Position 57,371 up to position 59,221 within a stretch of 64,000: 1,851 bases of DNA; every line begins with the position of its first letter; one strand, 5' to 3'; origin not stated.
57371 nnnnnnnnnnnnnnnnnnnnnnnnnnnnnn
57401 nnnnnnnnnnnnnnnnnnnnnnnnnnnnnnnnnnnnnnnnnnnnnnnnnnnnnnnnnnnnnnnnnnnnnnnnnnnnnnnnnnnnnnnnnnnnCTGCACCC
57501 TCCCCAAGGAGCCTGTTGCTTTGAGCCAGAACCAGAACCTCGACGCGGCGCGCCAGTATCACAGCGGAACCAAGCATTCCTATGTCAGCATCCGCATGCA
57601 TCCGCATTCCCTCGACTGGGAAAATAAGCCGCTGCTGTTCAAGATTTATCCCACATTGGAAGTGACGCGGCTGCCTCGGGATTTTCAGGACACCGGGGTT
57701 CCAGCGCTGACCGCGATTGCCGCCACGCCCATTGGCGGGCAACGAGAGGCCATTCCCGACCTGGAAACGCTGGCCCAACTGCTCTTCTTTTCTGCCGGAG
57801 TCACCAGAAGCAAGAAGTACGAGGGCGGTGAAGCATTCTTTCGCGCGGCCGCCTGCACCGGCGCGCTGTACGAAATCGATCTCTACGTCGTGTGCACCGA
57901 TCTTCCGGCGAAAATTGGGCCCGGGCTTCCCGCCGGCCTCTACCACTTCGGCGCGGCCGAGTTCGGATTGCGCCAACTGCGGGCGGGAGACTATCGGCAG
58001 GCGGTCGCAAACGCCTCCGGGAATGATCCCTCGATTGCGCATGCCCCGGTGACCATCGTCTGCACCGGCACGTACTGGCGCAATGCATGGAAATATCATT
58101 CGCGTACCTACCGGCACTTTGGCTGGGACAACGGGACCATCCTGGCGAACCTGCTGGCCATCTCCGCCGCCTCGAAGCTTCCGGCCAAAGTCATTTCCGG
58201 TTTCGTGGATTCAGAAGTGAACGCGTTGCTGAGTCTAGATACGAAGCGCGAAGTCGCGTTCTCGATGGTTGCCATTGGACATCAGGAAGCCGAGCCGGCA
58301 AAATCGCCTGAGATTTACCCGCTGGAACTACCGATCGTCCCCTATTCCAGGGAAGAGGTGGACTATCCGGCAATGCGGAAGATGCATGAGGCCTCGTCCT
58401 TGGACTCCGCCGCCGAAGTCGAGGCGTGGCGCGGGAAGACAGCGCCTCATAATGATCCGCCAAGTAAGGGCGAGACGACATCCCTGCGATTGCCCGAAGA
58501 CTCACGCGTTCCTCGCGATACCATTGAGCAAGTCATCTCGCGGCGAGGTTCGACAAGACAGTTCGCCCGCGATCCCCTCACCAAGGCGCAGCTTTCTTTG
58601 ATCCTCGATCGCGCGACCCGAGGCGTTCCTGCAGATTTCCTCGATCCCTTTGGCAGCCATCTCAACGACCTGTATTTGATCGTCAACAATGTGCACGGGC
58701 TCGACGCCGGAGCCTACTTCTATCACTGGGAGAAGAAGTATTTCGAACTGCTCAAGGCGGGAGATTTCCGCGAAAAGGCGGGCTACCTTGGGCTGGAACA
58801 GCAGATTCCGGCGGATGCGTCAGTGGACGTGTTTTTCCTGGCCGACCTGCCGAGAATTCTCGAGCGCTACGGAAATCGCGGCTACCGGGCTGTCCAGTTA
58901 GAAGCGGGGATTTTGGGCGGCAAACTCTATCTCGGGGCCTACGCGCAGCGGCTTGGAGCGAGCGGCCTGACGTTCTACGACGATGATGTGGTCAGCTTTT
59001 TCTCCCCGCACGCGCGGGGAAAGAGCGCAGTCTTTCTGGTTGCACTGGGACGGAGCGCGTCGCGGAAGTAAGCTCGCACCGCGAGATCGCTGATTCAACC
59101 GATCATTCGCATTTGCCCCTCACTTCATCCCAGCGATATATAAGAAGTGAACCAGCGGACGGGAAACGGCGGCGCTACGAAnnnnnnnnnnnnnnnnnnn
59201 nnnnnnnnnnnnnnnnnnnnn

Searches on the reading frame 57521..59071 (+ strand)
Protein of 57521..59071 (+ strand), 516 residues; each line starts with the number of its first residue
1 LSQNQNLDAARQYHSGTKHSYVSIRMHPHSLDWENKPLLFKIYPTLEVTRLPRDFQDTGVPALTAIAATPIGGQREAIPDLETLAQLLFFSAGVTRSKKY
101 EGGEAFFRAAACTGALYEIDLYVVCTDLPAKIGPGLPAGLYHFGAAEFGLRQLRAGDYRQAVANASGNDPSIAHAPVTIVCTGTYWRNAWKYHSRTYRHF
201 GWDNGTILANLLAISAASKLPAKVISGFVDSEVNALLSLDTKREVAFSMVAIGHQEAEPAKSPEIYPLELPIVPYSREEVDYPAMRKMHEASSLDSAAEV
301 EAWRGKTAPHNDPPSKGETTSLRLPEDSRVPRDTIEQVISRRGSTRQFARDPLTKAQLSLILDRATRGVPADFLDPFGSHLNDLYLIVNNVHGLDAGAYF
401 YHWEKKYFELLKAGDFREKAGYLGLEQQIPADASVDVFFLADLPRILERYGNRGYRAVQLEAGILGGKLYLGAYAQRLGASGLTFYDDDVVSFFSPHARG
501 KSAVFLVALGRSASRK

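Call 3: search_protein_families(library=ncbifam, proteins=[window:57521-59071:+], max_evalue=0.00001)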
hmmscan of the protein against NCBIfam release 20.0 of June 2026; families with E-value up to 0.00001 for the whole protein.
window:57521-59071:+ (516 aa): 2 families
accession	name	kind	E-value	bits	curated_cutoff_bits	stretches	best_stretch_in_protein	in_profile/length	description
TIGR03605.1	antibiot_sagB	domain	3.1e-47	160.3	78.4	2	80-253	1-172/173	SagB family peptide dehydrogenase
TIGR04511.1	SagB_rel_DH_2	exception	4e-30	105.1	240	2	80-255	194-369/380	putative peptide maturation dehydrogenase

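Call 4: search_protein_families(library=pfam, proteins=[window:57521-59071:+], max_evalue=0.00001)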
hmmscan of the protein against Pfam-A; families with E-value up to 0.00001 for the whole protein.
window:57521-59071:+ (516 aa): 1 family
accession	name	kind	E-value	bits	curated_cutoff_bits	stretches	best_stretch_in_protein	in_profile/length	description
PF00881.29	Nitroreductase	-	4.6e-18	66.4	23.5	1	339-492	1-149/167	Nitroreductase family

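Call 12: search_solved_structures(query=window:57521-59071:+, max_evalue=1, show_alignments=2)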
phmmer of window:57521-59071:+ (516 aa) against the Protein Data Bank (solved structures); distinct sequences matched with E-value up to 1: 12.
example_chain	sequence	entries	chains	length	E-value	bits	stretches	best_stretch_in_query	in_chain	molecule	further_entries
3eo7_A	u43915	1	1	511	7.7e-43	150.1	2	9-252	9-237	Putative Nitroreductase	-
3hj9_A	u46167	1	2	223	0.00092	21.1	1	321-480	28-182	Oxidoreductase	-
8cqs_A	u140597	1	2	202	0.0017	20.2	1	322-477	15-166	Nitroreductase-like protein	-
8pz5_A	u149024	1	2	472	0.0024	19.8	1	101-233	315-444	SagB-type dehydrogenase domain protein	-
5lq4_B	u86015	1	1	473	0.0024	19.8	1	101-233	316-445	CyaGox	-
5lq4_A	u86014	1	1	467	0.0031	19.4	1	101-226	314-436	CyaGox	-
7ly5_B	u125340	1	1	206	0.0038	19.1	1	336-482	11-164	BmdC, oxidase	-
7ly7_B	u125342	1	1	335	0.0092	17.8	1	335-481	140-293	BmdC, Oxidase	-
7ly4_A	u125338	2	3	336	0.0093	17.8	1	335-481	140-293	BmdC, Oxidase | BmdC, NRPS oxidase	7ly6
3hoi_A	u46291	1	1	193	0.016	17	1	321-479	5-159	FMN-dependent nitroreductase BF3017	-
6gos_C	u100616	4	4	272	0.051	15.4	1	112-246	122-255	Microcin B17-processing protein McbC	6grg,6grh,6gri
1ne2_A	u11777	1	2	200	0.21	13.3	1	418-492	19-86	hypothetical protein ta1320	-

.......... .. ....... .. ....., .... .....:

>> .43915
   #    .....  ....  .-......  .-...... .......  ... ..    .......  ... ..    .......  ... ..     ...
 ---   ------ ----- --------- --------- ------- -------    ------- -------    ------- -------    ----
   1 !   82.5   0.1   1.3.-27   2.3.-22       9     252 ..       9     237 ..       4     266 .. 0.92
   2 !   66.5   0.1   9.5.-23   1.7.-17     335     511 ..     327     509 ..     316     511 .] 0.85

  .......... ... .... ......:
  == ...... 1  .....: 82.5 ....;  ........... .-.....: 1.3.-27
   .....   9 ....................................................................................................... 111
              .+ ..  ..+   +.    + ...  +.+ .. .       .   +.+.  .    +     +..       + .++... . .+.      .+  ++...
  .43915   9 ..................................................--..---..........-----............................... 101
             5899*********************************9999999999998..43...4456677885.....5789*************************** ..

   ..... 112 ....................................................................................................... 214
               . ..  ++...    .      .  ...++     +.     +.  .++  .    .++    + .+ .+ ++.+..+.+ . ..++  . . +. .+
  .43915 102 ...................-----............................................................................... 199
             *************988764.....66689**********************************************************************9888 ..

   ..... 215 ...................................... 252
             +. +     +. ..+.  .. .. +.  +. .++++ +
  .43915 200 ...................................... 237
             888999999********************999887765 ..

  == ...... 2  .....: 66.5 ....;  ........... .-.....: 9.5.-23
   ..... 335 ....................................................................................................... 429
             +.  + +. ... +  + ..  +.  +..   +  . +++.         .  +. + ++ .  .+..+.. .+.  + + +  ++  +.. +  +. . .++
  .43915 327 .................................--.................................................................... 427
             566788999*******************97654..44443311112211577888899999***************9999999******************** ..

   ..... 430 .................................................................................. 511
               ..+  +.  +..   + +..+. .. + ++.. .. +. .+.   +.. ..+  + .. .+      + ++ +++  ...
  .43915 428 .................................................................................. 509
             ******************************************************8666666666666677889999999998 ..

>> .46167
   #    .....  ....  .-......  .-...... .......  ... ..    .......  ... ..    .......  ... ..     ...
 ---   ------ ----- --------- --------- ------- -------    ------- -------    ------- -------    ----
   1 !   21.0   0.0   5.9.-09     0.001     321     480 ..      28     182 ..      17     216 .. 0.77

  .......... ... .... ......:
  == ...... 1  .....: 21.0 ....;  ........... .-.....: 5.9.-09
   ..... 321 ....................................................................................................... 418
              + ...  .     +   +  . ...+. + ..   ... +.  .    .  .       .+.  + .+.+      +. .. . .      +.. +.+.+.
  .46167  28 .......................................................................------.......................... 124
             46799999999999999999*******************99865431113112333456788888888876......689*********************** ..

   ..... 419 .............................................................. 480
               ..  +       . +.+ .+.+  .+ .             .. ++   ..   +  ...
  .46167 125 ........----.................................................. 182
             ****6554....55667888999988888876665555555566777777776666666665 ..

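Call 13: find_homologous_proteins(query=window:57521-59071:+, max_evalue=1e-10)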
Query window:57521-59071:+ (516 aa): 7997 proteins with E <= 1e-10 among 8000 candidates; the best 120 are listed.
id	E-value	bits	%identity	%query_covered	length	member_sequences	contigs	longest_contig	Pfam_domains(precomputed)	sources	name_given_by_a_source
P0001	0.0e+0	1137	96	100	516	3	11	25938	PF00881.30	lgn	-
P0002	0.0e+0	1080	91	100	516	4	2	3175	PF00881.30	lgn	-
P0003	0.0e+0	1061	89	100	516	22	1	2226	PF00881.30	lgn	-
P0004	0.0e+0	1038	88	100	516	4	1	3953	PF00881.30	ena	-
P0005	0.0e+0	1037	87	100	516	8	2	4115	PF00881.30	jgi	jgi:SagB-type dehydrogenase family enzyme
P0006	0.0e+0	1029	87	100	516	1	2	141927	PF00881.30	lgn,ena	-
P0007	0.0e+0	1029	87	100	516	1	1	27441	PF00881.30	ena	-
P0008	0.0e+0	1027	86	100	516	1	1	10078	PF00881.30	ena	-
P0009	0.0e+0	1021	86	100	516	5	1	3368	PF00881.30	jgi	-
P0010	0.0e+0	1016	86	100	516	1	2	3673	PF00881.30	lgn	-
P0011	1.4e-285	966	80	100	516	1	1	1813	PF00881.30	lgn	-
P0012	1.2e-284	963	80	100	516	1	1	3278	PF00881.30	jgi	jgi:SagB-type dehydrogenase family enzyme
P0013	1.4e-282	956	80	100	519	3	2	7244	PF00881.30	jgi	-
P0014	3.2e-279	945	80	100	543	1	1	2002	PF00881.30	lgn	-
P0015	6.4e-279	944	80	100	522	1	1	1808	PF00881.30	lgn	-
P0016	3.0e-278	942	78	100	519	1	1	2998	PF00881.30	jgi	jgi:SagB-type dehydrogenase family enzyme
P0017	1.2e-277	940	79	100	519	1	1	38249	PF00881.30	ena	-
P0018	3.6e-277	938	78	100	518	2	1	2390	PF00881.30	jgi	jgi:SagB-type dehydrogenase family enzyme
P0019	7.4e-277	937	79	100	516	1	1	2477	PF00881.30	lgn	-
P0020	9.7e-277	937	80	100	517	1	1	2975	PF00881.30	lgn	-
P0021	1.6e-276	936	78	100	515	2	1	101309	PF00881.30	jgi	-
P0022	3.3e-276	935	79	100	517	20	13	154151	PF00881.30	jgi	jgi:SagB-type dehydrogenase family enzyme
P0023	3.4e-276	935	79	100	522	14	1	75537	PF00881.30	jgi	jgi:SagB-type dehydrogenase family enzyme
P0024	1.1e-275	933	79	100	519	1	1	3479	PF00881.30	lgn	-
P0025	1.3e-275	933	78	100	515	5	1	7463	PF00881.30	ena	-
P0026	5.1e-275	931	80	100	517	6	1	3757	PF00881.30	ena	-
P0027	6.2e-275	931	78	100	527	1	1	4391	PF00881.30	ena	-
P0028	1.3e-274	930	78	100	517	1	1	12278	PF00881.30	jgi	jgi:SagB-type dehydrogenase family enzyme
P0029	1.3e-274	930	79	100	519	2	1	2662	PF00881.30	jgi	jgi:SagB-type dehydrogenase family enzyme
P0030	1.5e-274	929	77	100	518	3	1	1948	PF00881.30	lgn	-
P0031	1.5e-274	929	79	100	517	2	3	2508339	PF00881.30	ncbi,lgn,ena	ncbi:MAG: SagB/ThcOx family dehydrogenase [Candidatus Sulfotelmatobacter sp.]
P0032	2.9e-274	928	79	99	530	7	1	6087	PF00881.30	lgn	-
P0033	4.0e-274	928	78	100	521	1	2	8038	PF00881.30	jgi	jgi:SagB-type dehydrogenase family enzyme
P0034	6.3e-274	927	78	100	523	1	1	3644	PF00881.30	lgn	-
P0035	9.8e-274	927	78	100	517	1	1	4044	PF00881.30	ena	-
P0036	9.8e-274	927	79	100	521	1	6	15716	PF00881.30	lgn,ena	-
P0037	1.2e-273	926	78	100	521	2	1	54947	PF00881.30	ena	-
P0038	1.3e-273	926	77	100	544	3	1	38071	PF00881.30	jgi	jgi:SagB-type dehydrogenase family enzyme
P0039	1.4e-273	926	78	100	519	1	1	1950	PF00881.30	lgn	-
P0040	2.1e-273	926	79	100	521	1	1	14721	PF00881.30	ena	-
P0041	2.9e-273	925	78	100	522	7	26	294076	PF00881.30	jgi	jgi:SagB-type dehydrogenase family enzyme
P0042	3.0e-273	925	77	100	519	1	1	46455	PF00881.30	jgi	jgi:SagB-type dehydrogenase family enzyme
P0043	5.2e-273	924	77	100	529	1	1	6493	PF00881.30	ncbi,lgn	-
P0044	6.1e-273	924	79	100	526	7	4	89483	PF00881.30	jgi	jgi:SagB-type dehydrogenase family enzyme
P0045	6.2e-273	924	77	100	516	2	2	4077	PF00881.30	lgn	-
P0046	1.2e-272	923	76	100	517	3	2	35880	PF00881.30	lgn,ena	-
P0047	1.3e-272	923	77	100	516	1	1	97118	PF00881.30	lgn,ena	-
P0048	1.6e-272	923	79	100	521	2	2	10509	PF00881.30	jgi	-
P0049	2.0e-272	922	77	100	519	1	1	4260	PF00881.30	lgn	-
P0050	2.2e-272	922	79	100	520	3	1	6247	PF00881.30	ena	-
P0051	2.8e-272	922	78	100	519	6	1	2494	PF00881.30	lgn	-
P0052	4.9e-272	921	78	100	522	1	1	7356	PF00881.30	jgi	-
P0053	5.4e-272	921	78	100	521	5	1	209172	PF00881.30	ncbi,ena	-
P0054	8.1e-272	920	78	100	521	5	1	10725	PF00881.30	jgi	jgi:SagB-type dehydrogenase family enzyme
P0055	8.4e-272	920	78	100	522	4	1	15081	PF00881.30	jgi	jgi:SagB-type dehydrogenase family enzyme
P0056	1.0e-271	920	78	100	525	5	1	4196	PF00881.30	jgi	jgi:SagB-type dehydrogenase family enzyme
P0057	1.0e-271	920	77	100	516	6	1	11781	PF00881.30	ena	-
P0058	1.1e-271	920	78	100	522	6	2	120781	PF00881.30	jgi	jgi:SagB-type dehydrogenase family enzyme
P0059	1.3e-271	920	78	100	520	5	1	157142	PF00881.30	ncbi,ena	-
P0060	1.7e-271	919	77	100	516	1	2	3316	PF00881.30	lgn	-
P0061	2.2e-271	919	79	100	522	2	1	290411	PF00881.30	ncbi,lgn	ncbi:MAG TPA: SagB/ThcOx family dehydrogenase [Candidatus Sulfotelmatobacter sp.]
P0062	2.4e-271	919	78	100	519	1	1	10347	PF00881.30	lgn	-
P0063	2.9e-271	919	77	100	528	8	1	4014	PF00881.30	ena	-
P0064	3.1e-271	918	79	100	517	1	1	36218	PF00881.30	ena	-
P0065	4.4e-271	918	78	99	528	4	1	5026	PF00881.30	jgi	jgi:SagB-type dehydrogenase family enzyme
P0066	6.0e-271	918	77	100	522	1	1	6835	PF00881.30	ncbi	-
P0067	7.7e-271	917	76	100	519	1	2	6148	PF00881.30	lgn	-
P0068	8.7e-271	917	77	100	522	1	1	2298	PF00881.30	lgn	-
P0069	9.1e-271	917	78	100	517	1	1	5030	PF00881.30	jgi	jgi:SagB-type dehydrogenase family enzyme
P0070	9.8e-271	917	76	100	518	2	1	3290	PF00881.30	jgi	jgi:SagB-type dehydrogenase family enzyme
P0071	1.3e-270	916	79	100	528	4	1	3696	PF00881.30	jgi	jgi:SagB-type dehydrogenase family enzyme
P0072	1.5e-270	916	76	100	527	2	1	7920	PF00881.30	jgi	-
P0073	1.5e-270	916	77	100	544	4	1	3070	PF00881.30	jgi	-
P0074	1.5e-270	916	77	100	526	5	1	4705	PF00881.30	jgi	jgi:SagB-type dehydrogenase family enzyme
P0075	1.7e-270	916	78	100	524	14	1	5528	PF00881.30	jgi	jgi:SagB-type dehydrogenase family enzyme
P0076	2.3e-270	916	77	100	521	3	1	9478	PF00881.30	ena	-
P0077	2.9e-270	915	77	100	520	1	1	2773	PF00881.30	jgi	jgi:SagB-type dehydrogenase family enzyme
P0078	3.6e-270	915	78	100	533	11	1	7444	PF00881.30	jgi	jgi:SagB-type dehydrogenase family enzyme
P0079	4.1e-270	915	77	100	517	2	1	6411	PF00881.30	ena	-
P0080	5.2e-270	914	78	100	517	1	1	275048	PF00881.30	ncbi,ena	-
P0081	5.9e-270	914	76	100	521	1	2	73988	PF00881.30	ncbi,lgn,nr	ncbi:MAG TPA: SagB/ThcOx family dehydrogenase [Candidatus Dormibacteraeota bacterium]|nr:SagB/ThcOx 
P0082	8.8e-270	914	77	100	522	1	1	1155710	PF00881.30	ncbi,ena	-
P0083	1.1e-269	913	77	100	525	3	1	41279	PF00881.30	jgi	jgi:SagB-type dehydrogenase family enzyme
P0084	1.2e-269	913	76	100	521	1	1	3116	PF00881.30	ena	-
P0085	1.9e-269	913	78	100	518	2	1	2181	PF00881.30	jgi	jgi:SagB-type dehydrogenase family enzyme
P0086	3.2e-269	912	78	100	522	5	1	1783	PF00881.30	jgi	jgi:SagB-type dehydrogenase family enzyme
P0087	3.4e-269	912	77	100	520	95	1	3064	PF00881.30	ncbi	-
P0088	3.6e-269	912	77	100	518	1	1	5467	PF00881.30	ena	-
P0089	4.3e-269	911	78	100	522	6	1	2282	PF00881.30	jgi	jgi:SagB-type dehydrogenase family enzyme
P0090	5.5e-269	911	76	100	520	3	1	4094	PF00881.30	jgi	jgi:SagB-type dehydrogenase family enzyme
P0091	5.9e-269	911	77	100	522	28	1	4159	PF00881.30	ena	-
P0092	6.1e-269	911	77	100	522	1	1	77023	PF00881.30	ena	-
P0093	6.3e-269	911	78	100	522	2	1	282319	PF00881.30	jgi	-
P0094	6.5e-269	911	77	100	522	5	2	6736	PF00881.30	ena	-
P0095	8.4e-269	910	76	100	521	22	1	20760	PF00881.30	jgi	jgi:SagB-type dehydrogenase family enzyme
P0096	8.9e-269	910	76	100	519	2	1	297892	PF00881.30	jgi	jgi:SagB-type dehydrogenase family enzyme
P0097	1.6e-268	909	76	100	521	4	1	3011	PF00881.30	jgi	-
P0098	1.8e-268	909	76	100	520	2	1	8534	PF00881.30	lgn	-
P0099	2.2e-268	909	77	100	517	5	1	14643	PF00881.30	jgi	jgi:SagB-type dehydrogenase family enzyme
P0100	4.2e-268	908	76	100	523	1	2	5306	PF00881.30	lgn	-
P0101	5.6e-268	908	77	100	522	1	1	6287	PF00881.30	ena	-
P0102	5.9e-268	908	76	100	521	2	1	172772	PF00881.30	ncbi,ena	-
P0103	6.3e-268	908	77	100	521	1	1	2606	PF00881.30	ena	-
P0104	6.4e-268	908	77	100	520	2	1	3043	PF00881.30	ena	-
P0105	7.1e-268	907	76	100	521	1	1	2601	PF00881.30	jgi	jgi:SagB-type dehydrogenase family enzyme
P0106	1.0e-267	907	77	100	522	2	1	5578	PF00881.30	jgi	jgi:SagB-type dehydrogenase family enzyme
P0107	1.3e-267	907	77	100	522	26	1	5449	PF00881.30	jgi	jgi:SagB-type dehydrogenase family enzyme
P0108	1.3e-267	906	76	100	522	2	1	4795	PF00881.30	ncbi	-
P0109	1.9e-267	906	77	100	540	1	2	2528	PF00881.30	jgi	jgi:SagB-type dehydrogenase family enzyme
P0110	2.2e-267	906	77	100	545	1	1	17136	PF00881.30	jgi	jgi:SagB-type dehydrogenase family enzyme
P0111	2.4e-267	906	75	100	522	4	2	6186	PF00881.30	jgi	-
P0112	2.7e-267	905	76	100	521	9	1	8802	PF00881.30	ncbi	ncbi:MAG TPA: SagB/ThcOx family dehydrogenase [Candidatus Sulfotelmatobacter sp.]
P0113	3.1e-267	905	76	100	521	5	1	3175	PF00881.30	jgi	jgi:SagB-type dehydrogenase family enzyme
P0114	3.5e-267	905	77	100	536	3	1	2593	PF00881.30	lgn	-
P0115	5.6e-267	904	77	100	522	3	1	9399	PF00881.30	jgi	jgi:SagB-type dehydrogenase family enzyme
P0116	5.9e-267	904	78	100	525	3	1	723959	PF00881.30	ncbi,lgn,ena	-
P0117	6.3e-267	904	78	100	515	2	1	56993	PF00881.30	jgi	jgi:SagB-type dehydrogenase family enzyme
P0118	9.0e-267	904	76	100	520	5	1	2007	PF00881.30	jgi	jgi:SagB-type dehydrogenase family enzyme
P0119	9.7e-267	904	76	100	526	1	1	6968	PF00881.30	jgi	-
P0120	9.9e-267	904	76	100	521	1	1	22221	PF00881.30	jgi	jgi:SagB-type dehydrogenase family enzyme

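Call 14: find_encoding_contigs(protein=P0031, flank=10000, max_places=2)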
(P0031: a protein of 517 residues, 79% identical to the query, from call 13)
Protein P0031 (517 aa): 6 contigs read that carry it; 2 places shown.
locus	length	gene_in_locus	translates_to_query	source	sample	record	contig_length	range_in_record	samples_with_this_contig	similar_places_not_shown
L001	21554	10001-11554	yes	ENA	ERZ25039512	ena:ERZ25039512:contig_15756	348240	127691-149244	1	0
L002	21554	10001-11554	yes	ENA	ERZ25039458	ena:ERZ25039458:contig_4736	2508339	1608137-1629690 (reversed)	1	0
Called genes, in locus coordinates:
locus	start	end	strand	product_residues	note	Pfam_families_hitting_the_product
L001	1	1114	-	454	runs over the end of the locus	PF00772:DnaB, PF13481:AAA_25, PF03796:DnaB_C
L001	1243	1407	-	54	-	-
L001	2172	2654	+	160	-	PF04519:Bactofilin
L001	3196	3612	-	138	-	PF01641:SelR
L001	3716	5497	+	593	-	PF04055:Radical_SAM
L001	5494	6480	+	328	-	PF01933:CofD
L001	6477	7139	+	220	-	PF01983:CofC, PF12804:NTP_transf_3 (weak)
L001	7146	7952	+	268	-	PF01996:F420_ligase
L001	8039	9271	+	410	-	PF04055:Radical_SAM, PF19288:CofH_C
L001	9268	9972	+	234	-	PF03807:F420_oxidored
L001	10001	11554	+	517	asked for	PF00881:Nitroreductase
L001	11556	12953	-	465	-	PF05977:MFS_3, PF07690:MFS_1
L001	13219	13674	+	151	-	PF07238:PilZ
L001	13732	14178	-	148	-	PF13474:SnoaL_3 (weak), PF14534:DUF4440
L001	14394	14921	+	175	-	PF02627:CMD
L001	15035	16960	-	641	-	PF00009:GTP_EFTU, PF01926:MMR_HSR1 (faint), PF03144:GTP_EFTU_D2, PF25461:Beta-barrel_SelB, PF09106:WHD_2nd_SelB, PF09107:WHD_3rd_SelB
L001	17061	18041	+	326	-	PF18072:FGAR-AT_linker, PF00586:AIRS, PF02769:AIRS_C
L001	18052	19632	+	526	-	PF02769:AIRS_C, PF00586:AIRS, PF02769:AIRS_C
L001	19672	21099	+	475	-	PF13522:GATase_6, PF13537:GATase_7, PF00156:Pribosyltran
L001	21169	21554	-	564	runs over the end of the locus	-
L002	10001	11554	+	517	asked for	PF00881:Nitroreductase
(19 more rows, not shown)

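Call 15: find_encoding_contigs(protein=P0081, flank=10000, max_places=2)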
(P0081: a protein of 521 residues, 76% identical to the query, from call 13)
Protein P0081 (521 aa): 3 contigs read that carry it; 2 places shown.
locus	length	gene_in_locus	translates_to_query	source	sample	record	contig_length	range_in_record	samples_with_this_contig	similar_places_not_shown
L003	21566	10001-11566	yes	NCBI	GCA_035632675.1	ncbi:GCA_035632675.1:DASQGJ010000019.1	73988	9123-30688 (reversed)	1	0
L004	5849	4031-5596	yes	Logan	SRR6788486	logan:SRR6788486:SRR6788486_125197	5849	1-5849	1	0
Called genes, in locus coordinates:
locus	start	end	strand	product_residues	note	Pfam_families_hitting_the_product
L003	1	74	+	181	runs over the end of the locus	PF00293:NUDIX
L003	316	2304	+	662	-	PF00005:ABC_tran, PF02463:SMC_N (faint), PF03193:RsgA_GTPase (faint), PF13555:AAA_29 (faint), PF13304:AAA_21 (faint), PF13521:AAA_28 (faint), PF12848:ABC_tran_Xtn, PF00005:ABC_tran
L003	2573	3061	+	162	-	PF04519:Bactofilin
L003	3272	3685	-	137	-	PF01641:SelR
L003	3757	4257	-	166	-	PF01613:Flavin_Reduct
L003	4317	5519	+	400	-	PF04055:Radical_SAM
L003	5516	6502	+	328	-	PF01933:CofD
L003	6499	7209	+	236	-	PF01983:CofC, PF12804:NTP_transf_3 (weak)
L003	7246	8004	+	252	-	PF01996:F420_ligase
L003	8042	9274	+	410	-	PF04055:Radical_SAM, PF19288:CofH_C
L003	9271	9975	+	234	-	PF01210:NAD_Gly3P_dh_N (weak), PF03807:F420_oxidored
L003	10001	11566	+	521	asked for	PF00881:Nitroreductase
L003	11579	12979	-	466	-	PF05977:MFS_3, PF07690:MFS_1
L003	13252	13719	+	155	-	PF07238:PilZ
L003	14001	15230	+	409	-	PF10609:ParA (faint), PF13614:AAA_31 (faint)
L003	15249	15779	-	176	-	-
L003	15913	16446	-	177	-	PF07617:DUF1579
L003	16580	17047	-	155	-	PF14534:DUF4440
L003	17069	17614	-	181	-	PF01243:PNPOx_N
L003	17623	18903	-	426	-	PF13393:tRNA-synt_His, PF00152:tRNA-synt_2 (faint), PF00587:tRNA-synt_2b, PF03129:HGTP_anticodon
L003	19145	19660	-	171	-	PF25087:GMPPB_C (faint), PF21711:DCTN5, PF25084:LbH_EIF2B (weak), PF00132:Hexapep, PF14602:Hexapep_2 (weak)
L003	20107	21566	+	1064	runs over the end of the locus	PF13620:CarboxypepD_reg, PF25183:OMP_b-brl_4, PF00593:TonB_dep_Rec_b-barrel (weak), PF25183:OMP_b-brl_4 (weak)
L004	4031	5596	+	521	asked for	PF00881:Nitroreductase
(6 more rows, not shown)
